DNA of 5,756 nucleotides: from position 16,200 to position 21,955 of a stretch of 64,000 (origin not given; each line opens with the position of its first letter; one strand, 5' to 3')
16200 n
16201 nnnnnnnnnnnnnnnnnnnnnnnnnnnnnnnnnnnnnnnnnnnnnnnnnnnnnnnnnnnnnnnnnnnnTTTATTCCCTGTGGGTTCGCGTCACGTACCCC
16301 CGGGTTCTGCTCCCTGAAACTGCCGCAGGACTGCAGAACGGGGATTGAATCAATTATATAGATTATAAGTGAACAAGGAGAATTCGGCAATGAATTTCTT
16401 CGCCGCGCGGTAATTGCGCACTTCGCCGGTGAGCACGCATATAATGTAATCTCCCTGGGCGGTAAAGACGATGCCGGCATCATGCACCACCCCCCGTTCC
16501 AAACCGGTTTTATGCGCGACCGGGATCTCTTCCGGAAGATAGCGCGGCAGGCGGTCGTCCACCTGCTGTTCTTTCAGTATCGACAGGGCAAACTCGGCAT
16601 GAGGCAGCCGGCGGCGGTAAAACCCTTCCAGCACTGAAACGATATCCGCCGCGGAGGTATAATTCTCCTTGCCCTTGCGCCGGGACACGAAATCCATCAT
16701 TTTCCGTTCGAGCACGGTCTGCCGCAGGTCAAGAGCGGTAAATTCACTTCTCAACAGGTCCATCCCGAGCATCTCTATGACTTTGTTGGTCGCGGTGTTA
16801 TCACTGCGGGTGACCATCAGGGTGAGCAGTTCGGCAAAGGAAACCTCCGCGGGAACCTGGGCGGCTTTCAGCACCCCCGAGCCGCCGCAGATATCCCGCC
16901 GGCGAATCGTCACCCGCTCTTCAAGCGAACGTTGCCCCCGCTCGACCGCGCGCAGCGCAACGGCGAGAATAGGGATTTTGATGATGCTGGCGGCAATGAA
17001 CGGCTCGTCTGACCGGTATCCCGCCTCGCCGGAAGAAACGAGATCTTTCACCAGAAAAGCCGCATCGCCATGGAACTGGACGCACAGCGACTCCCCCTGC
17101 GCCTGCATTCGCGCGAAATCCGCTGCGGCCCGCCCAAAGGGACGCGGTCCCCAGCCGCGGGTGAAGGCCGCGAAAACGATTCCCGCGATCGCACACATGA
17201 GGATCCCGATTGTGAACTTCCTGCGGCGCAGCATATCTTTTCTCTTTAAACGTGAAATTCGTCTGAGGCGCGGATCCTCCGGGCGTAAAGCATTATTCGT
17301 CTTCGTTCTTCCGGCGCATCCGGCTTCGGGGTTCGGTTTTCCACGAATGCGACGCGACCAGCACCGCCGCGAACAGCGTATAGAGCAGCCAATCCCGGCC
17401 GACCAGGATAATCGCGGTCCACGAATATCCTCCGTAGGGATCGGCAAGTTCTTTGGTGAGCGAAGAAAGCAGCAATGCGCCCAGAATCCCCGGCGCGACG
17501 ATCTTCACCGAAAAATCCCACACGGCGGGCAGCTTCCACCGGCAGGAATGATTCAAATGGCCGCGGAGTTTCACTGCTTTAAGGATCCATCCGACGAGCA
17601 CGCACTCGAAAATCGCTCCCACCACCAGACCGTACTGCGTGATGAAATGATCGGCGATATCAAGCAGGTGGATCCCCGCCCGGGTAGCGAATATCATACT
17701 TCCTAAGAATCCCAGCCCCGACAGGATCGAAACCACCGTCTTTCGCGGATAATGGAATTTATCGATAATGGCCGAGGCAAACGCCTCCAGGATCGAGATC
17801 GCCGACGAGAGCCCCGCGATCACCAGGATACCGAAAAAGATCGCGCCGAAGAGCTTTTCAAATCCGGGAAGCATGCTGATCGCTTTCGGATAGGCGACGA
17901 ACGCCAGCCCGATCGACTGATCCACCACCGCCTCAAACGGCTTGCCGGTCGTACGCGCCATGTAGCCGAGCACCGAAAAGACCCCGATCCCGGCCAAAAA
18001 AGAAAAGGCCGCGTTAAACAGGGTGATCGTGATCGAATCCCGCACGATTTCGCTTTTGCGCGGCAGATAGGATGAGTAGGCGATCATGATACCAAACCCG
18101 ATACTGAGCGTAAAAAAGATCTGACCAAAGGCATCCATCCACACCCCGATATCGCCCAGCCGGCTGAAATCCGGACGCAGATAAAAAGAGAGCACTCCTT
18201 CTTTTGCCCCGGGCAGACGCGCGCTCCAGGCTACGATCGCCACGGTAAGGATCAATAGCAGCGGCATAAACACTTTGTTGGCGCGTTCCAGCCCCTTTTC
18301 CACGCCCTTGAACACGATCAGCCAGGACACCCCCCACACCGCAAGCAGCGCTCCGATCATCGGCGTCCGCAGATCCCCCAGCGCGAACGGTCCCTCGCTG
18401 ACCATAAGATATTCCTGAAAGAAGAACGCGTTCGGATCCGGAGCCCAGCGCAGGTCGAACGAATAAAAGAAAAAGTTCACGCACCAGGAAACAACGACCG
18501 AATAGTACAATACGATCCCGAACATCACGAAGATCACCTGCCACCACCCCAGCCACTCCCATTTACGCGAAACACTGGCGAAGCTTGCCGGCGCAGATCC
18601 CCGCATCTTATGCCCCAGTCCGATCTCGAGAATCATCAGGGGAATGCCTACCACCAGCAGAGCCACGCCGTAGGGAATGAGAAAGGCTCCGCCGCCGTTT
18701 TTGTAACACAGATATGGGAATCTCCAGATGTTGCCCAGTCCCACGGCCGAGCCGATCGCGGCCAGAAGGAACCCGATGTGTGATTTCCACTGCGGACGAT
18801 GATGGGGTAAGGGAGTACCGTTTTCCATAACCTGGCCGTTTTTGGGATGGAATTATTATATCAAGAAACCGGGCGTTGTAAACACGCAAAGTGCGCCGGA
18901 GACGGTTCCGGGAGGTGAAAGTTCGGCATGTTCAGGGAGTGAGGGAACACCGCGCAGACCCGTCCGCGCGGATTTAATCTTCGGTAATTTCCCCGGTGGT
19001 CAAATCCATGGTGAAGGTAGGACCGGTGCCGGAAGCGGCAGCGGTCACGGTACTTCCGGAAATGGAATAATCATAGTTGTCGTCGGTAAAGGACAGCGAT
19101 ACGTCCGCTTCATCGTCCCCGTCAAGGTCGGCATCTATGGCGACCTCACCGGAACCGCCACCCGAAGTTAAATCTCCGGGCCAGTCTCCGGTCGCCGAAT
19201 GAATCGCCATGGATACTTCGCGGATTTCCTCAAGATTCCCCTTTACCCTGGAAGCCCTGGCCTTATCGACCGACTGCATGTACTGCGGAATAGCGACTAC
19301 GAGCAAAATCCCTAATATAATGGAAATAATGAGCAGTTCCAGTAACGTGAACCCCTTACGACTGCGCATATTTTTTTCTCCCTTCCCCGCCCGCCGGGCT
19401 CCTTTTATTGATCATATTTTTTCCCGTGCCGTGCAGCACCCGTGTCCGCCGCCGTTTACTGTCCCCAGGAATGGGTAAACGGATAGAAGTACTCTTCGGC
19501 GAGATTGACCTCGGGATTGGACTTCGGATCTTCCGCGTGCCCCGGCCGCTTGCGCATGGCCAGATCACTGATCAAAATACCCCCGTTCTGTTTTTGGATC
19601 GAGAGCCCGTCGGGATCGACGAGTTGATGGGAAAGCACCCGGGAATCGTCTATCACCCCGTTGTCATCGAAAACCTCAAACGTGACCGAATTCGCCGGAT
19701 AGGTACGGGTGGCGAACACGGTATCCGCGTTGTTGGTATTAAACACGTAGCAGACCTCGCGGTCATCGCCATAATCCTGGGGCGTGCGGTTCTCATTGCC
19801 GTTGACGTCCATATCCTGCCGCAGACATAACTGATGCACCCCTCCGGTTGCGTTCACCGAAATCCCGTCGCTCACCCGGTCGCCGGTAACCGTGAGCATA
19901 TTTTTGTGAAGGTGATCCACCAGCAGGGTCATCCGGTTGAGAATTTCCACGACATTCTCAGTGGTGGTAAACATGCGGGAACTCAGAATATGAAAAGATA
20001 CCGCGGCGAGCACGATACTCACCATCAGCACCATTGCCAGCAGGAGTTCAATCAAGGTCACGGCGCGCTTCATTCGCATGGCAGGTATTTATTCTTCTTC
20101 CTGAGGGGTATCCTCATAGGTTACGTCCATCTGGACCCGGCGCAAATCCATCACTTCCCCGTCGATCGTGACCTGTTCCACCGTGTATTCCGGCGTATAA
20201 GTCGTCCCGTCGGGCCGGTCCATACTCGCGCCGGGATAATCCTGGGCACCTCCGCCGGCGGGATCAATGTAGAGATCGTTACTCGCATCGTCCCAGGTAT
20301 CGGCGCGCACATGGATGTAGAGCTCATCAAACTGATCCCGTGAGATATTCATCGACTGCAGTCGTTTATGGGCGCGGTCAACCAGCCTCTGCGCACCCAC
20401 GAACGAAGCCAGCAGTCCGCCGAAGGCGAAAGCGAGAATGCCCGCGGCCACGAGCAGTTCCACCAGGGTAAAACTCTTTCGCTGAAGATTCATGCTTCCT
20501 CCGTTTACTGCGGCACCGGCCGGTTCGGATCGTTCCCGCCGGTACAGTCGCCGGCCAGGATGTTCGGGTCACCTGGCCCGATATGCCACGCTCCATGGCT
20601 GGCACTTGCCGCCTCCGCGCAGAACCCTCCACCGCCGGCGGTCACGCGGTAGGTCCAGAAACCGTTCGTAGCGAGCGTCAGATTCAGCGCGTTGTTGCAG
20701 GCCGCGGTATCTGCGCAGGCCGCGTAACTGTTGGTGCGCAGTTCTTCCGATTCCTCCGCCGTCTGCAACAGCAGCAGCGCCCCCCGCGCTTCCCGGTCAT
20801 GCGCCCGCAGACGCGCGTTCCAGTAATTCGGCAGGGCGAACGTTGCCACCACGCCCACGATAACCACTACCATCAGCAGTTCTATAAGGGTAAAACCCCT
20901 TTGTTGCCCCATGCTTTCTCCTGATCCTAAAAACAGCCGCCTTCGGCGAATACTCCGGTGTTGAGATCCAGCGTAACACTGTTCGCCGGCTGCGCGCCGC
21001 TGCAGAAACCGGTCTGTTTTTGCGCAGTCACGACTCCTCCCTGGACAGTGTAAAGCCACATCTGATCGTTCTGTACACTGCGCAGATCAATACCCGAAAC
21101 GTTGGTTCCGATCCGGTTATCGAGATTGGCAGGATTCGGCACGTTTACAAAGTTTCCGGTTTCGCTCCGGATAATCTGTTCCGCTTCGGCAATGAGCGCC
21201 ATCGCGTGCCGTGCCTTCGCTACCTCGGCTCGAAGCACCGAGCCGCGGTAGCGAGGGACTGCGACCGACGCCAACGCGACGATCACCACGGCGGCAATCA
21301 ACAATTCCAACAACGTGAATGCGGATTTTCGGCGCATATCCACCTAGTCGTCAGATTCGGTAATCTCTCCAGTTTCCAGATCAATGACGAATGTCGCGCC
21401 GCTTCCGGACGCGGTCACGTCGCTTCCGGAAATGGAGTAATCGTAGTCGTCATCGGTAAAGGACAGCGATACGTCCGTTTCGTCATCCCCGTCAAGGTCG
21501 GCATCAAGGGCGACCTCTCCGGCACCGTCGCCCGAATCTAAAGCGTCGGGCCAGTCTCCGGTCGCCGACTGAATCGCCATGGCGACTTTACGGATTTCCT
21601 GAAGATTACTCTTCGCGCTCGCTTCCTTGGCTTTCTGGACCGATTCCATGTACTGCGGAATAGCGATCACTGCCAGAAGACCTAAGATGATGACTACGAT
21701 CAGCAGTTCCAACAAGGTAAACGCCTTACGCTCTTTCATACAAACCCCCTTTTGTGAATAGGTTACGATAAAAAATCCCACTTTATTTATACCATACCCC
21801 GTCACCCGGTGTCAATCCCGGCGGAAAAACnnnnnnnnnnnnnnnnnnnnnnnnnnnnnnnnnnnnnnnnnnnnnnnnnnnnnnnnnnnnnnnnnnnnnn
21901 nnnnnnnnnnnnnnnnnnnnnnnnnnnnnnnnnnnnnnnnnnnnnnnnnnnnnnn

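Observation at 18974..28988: Complete type IV pilus / type II secretion-like machine with non-canonical architecture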

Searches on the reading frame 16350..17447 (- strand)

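Call 13: search_protein_families(library=pfam, proteins=[window:16350-17447:-], max_evalue=0.001)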
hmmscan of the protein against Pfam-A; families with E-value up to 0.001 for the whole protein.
window:16350-17447:- (365 aa): 1 family
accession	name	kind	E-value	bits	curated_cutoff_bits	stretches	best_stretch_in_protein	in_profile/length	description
PF13354.11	Beta-lactamase2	-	1.3e-58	198.3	22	1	131-340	2-214/214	Beta-lactamase enzyme family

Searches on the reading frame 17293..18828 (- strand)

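Call 4: search_protein_families(library=pfam, proteins=[window:17293-18828:-], max_evalue=0.01)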
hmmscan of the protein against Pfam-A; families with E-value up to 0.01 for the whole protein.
window:17293-18828:- (511 aa): 1 family
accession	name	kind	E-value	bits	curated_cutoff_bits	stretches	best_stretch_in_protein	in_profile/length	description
PF00209.24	SNF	-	1.2e-110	371.2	27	2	133-472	156-496/524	Sodium:neurotransmitter symporter family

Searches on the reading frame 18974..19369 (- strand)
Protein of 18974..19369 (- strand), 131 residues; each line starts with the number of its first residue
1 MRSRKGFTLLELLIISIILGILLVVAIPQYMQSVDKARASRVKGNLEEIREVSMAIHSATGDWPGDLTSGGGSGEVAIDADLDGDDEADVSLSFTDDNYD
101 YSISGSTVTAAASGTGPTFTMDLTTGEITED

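Call 4: search_protein_families(library=pfam, proteins=[window:18974-19369:-], max_evalue=0.01)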
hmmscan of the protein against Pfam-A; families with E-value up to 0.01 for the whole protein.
window:18974-19369:- (131 aa): 1 family
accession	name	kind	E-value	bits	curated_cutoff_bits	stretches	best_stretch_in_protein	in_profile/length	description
PF07963.17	N_methyl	-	8.3e-07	28.8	21.2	1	1-26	1-26/27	Prokaryotic N-terminal methylation motif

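Call 6: search_protein_families(library=ncbifam, proteins=[window:18974-19369:-], max_evalue=0.01)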
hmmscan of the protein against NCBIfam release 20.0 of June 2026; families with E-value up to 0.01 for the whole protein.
window:18974-19369:- (131 aa): 10 families
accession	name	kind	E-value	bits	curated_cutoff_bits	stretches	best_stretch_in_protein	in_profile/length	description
TIGR01710.1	typeII_sec_gspG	equivalog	2.7e-10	40.4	88.85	1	5-62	1-58/134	type II secretion system major pseudopilin GspG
NF041775.1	typeIV_PilA_Myxo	equivalog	2.4e-07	31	400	1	4-49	10-55/214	type IV pilin protein PilA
NF040999.1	pilin_ComGC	equivalog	5e-06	26.6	75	1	5-37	2-34/84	competence type IV pilus major pilin ComGC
NF007862.0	PRK10574.1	equivalog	1.9e-05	24.8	138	1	1-38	1-38/145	prepilin peptidase-dependent pilin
TIGR01708.2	typeII_sec_gspH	equivalog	0.00034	20.6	80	1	5-39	2-36/169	type II secretion system minor pseudopilin GspH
TIGR02532.1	IV_pilin_GFxxxE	domain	0.00041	20.1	16.3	1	4-27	1-24/24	prepilin-type N-terminal cleavage/methylation domain-containing protein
NF041013.1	T4P_ComGE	equivalog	0.0007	19.7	49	1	4-40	3-39/83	competence type IV pilus minor pilin ComGE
NF040982.1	ComGD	equivalog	0.00083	19.8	70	1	5-56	2-57/139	competence type IV pilus minor pilin ComGD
TIGR02599.1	TIGR02599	subfamily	0.0014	17.9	256.5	1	6-58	1-51/361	Verru_Chthon cassette protein C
TIGR02596.1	TIGR02596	subfamily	0.0041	17.2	70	1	7-44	1-38/196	Verru_Chthon cassette protein D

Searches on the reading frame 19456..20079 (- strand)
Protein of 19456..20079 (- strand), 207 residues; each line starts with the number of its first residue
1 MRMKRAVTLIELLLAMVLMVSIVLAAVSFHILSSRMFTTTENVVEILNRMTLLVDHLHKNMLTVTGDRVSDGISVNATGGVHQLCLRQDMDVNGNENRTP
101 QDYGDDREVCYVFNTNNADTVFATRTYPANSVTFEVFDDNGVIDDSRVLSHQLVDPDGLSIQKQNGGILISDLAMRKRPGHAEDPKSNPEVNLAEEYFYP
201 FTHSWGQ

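Call 4: search_protein_families(library=pfam, proteins=[window:19456-20079:-], max_evalue=0.01)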
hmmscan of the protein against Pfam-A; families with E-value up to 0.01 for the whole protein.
window:19456-20079:- (207 aa): 1 family
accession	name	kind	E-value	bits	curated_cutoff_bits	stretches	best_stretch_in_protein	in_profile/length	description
PF07963.17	N_methyl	-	0.0063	16.5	21.2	0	1-26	1-26/27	Prokaryotic N-terminal methylation motif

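Call 6: search_protein_families(library=ncbifam, proteins=[window:19456-20079:-], max_evalue=0.01)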
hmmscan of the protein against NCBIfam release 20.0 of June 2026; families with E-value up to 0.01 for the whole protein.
window:19456-20079:- (207 aa): 0 families

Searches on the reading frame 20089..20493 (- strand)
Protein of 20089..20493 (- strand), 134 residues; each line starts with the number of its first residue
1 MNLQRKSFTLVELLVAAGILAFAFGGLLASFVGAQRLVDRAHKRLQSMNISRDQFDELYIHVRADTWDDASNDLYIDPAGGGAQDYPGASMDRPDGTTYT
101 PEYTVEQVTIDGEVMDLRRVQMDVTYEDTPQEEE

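Call 4: search_protein_families(library=pfam, proteins=[window:20089-20493:-], max_evalue=0.01)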
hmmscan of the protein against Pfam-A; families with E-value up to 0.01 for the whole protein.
window:20089-20493:- (134 aa): 1 family
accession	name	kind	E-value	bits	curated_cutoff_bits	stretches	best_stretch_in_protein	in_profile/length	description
PF07963.17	N_methyl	-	4.9e-05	23.2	21.2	1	5-28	4-27/27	Prokaryotic N-terminal methylation motif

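Call 6: search_protein_families(library=ncbifam, proteins=[window:20089-20493:-], max_evalue=0.01)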
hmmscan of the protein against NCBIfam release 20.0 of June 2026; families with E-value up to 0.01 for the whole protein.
window:20089-20493:- (134 aa): 3 families
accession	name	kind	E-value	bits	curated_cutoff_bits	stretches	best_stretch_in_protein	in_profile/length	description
NF047828.1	T3SSXpsI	equivalog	5.3e-05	23.3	150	1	6-45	2-41/132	type II secretion system protein XpsI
NF041013.1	T4P_ComGE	equivalog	0.0037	17.3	49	1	6-50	4-48/83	competence type IV pilus minor pilin ComGE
TIGR01707.1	gspI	equivalog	0.0044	17.5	44.35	1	8-63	2-57/101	type II secretion system minor pseudopilin GspI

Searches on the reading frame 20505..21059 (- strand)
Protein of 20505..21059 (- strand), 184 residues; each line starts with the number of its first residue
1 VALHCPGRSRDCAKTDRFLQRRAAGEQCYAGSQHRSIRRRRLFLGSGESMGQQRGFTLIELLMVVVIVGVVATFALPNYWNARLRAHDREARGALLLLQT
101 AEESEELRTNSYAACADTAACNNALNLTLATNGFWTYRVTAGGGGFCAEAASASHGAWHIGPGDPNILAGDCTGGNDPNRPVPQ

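Call 4: search_protein_families(library=pfam, proteins=[window:20505-21059:-], max_evalue=0.01)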
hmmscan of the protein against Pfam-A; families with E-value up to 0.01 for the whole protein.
window:20505-21059:- (184 aa): 2 families
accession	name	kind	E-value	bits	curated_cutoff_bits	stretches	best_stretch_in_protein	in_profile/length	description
PF07963.17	N_methyl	-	5.1e-08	32.6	21.2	1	51-76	2-27/27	Prokaryotic N-terminal methylation motif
PF16732.10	ComP_DUS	-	0.0021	19.3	27.3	1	77-153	1-75/87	Type IV minor pilin ComP, DNA uptake sequence receptor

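Call 6: search_protein_families(library=ncbifam, proteins=[window:20505-21059:-], max_evalue=0.01)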
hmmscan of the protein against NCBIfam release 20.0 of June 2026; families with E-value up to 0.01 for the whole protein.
window:20505-21059:- (184 aa): 9 families
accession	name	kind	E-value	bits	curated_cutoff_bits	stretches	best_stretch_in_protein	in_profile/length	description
NF041775.1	typeIV_PilA_Myxo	equivalog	8.5e-11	42.2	400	1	52-117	9-74/214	type IV pilin protein PilA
TIGR02532.1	IV_pilin_GFxxxE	domain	5.7e-09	35.4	16.3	1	53-76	1-24/24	prepilin-type N-terminal cleavage/methylation domain-containing protein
TIGR01710.1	typeII_sec_gspG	equivalog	1.5e-07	31.5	88.85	1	54-113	1-60/134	type II secretion system major pseudopilin GspG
TIGR01708.2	typeII_sec_gspH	equivalog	3.1e-07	30.6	80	1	53-83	1-31/169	type II secretion system minor pseudopilin GspH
NF007862.0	PRK10574.1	equivalog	1.7e-06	28.2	138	1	50-115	1-66/145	prepilin peptidase-dependent pilin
NF040999.1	pilin_ComGC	equivalog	5.3e-05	23.3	75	1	54-108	2-56/84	competence type IV pilus major pilin ComGC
NF007800.0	PRK10506.1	equivalog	8.4e-05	22.4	158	1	48-81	3-38/163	prepilin peptidase-dependent protein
NF041013.1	T4P_ComGE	equivalog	0.00031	20.8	49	1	53-103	3-54/83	competence type IV pilus minor pilin ComGE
TIGR02596.1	TIGR02596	subfamily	0.0046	17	70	1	56-78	1-23/196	Verru_Chthon cassette protein D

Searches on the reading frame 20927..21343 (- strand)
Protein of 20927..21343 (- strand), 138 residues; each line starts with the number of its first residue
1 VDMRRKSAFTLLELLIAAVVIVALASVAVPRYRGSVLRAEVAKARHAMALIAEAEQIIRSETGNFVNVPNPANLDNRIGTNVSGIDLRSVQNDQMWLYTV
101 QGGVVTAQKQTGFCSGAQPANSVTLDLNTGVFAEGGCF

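Call 4: search_protein_families(library=pfam, proteins=[window:20927-21343:-], max_evalue=0.01)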
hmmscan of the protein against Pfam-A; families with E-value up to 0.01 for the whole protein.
window:20927-21343:- (138 aa): 1 family
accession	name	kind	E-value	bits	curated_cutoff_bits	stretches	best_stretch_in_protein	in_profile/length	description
PF07963.17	N_methyl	-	2.4e-05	24.2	21.2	1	3-28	1-26/27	Prokaryotic N-terminal methylation motif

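Call 6: search_protein_families(library=ncbifam, proteins=[window:20927-21343:-], max_evalue=0.01)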
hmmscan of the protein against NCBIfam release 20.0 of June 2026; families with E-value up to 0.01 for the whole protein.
window:20927-21343:- (138 aa): 6 families
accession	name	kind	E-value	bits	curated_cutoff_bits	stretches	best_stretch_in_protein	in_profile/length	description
TIGR01710.1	typeII_sec_gspG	equivalog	1.9e-06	28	88.85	1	8-66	2-60/134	type II secretion system major pseudopilin GspG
NF007862.0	PRK10574.1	equivalog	0.00023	21.3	138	1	3-63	1-61/145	prepilin peptidase-dependent pilin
NF041013.1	T4P_ComGE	equivalog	0.00039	20.5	49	1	6-53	3-50/83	competence type IV pilus minor pilin ComGE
TIGR02532.1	IV_pilin_GFxxxE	domain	0.0014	18.4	16.3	1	7-29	2-24/24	prepilin-type N-terminal cleavage/methylation domain-containing protein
NF041775.1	typeIV_PilA_Myxo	equivalog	0.0015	18.6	400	1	5-71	9-75/214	type IV pilin protein PilA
TIGR01711.1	gspJ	equivalog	0.0031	17.4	64.85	1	8-104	2-97/192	type II secretion system minor pseudopilin GspJ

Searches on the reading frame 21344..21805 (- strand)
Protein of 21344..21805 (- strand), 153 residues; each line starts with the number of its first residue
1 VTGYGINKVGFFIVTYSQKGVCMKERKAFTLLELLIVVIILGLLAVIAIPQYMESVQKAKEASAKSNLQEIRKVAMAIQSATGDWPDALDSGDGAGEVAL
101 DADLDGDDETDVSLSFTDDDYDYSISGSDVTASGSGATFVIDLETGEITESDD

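Call 4: search_protein_families(library=pfam, proteins=[window:21344-21805:-], max_evalue=0.01)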
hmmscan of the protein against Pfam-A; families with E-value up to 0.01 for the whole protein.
window:21344-21805:- (153 aa): 1 family
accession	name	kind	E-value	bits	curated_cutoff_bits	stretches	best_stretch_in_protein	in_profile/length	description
PF07963.17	N_methyl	-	3.3e-06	26.9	21.2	1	23-49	1-27/27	Prokaryotic N-terminal methylation motif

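Call 6: search_protein_families(library=ncbifam, proteins=[window:21344-21805:-], max_evalue=0.01)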
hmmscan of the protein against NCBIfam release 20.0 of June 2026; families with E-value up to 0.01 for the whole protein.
window:21344-21805:- (153 aa): 14 families
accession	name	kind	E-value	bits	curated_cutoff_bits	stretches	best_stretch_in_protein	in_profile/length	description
TIGR01710.1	typeII_sec_gspG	equivalog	1.7e-11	44.3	88.85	1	27-86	1-60/134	type II secretion system major pseudopilin GspG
NF041775.1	typeIV_PilA_Myxo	equivalog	1.7e-09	38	400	1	27-71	11-55/214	type IV pilin protein PilA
NF007862.0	PRK10574.1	equivalog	4.2e-07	30.2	138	1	23-60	1-38/145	prepilin peptidase-dependent pilin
NF041013.1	T4P_ComGE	equivalog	4.8e-07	29.8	49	1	24-76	1-53/83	competence type IV pilus minor pilin ComGE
NF040999.1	pilin_ComGC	equivalog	1.6e-06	28.2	75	1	27-66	2-41/84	competence type IV pilus major pilin ComGC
TIGR02532.1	IV_pilin_GFxxxE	domain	4.3e-06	26.3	16.3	1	27-49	2-24/24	prepilin-type N-terminal cleavage/methylation domain-containing protein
TIGR01711.1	gspJ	equivalog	9.5e-05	22.3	64.85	1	28-79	2-51/192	type II secretion system minor pseudopilin GspJ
NF040982.1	ComGD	equivalog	0.00017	22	70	1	27-80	2-59/139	competence type IV pilus minor pilin ComGD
TIGR02596.1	TIGR02596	subfamily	0.00019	21.5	70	1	29-81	1-51/196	Verru_Chthon cassette protein D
TIGR01708.2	typeII_sec_gspH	equivalog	0.00063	19.8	80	1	29-64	4-39/169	type II secretion system minor pseudopilin GspH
TIGR04533.1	cyanosortB_assc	equivalog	0.0017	17.7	65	1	27-75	4-52/221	cyanoexosortase B system-associated protein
TIGR02599.1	TIGR02599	subfamily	0.0017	17.7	256.5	1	28-79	1-53/361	Verru_Chthon cassette protein C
NF007800.0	PRK10506.1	equivalog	0.0053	16.6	158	1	22-64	4-46/163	prepilin peptidase-dependent protein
NF000042.1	AAC_2p_Id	exception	0.0098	15.4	400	0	90-138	29-77/210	aminoglycoside N-acetyltransferase AAC(2')-Id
